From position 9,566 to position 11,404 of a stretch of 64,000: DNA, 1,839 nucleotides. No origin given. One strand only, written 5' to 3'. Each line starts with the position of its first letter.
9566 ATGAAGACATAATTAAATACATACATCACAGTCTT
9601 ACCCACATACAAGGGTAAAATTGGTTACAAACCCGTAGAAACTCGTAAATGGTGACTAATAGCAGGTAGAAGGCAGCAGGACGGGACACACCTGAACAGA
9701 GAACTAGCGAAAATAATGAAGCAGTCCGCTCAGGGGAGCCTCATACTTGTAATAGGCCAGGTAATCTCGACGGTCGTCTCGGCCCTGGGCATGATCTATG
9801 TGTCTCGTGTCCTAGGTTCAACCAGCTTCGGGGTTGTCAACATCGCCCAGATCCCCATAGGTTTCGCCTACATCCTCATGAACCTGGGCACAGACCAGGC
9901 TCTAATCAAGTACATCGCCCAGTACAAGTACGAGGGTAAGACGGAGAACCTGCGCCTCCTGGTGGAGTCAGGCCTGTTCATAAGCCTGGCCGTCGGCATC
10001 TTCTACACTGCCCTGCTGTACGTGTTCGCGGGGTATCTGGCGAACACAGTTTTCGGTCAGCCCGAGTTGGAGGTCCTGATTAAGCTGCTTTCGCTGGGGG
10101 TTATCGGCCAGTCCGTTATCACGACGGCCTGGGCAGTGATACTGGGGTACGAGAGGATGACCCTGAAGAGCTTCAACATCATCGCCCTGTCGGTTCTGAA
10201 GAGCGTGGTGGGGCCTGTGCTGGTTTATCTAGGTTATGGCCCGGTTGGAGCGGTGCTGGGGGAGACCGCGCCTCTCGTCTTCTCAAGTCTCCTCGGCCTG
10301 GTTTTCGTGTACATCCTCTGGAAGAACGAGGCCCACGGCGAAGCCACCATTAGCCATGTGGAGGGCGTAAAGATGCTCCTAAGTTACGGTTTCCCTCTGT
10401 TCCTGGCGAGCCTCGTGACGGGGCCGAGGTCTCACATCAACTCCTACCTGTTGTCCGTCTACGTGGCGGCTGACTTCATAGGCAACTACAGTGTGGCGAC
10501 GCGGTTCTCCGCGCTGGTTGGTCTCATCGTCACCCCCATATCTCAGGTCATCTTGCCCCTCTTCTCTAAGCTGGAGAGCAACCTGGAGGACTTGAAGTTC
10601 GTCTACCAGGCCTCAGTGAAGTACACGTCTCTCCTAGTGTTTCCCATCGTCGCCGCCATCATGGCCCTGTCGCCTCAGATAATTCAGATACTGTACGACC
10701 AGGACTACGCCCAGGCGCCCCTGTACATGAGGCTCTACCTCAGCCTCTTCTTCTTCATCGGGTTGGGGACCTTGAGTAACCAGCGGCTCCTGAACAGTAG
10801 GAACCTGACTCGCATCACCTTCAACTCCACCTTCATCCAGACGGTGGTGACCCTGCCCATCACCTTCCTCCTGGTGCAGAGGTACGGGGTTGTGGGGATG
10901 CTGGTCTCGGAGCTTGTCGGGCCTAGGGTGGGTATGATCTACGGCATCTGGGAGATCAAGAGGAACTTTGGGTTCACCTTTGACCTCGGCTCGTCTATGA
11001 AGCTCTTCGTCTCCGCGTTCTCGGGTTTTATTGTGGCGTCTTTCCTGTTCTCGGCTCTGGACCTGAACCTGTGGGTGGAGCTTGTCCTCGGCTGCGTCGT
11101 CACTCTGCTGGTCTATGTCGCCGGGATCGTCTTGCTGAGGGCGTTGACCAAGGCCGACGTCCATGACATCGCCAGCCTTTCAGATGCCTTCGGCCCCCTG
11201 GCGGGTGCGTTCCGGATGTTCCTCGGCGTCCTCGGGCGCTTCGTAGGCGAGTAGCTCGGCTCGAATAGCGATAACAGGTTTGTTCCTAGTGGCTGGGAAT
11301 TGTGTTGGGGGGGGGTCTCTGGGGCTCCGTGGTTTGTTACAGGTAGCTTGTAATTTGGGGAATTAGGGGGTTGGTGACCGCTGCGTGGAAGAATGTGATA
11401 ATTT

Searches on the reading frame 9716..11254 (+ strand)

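Call 29: search_protein_families(library=pfam, proteins=[window:9716-11254:+], max_evalue=0.00001)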
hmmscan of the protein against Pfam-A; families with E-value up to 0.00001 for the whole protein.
window:9716-11254:+ (512 aa): 3 families
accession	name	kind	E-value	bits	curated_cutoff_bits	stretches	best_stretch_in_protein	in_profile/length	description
PF13440.11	Polysacc_synt_3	-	1.4e-29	103.8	23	1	29-333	2-290/293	Polysaccharide biosynthesis protein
PF01943.22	Polysacc_synt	-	5.3e-27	95.4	28.2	1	5-286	2-273/274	Polysaccharide biosynthesis protein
PF03023.19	MurJ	-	4.8e-10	39.1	27.4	1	209-432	186-417/451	Lipid II flippase MurJ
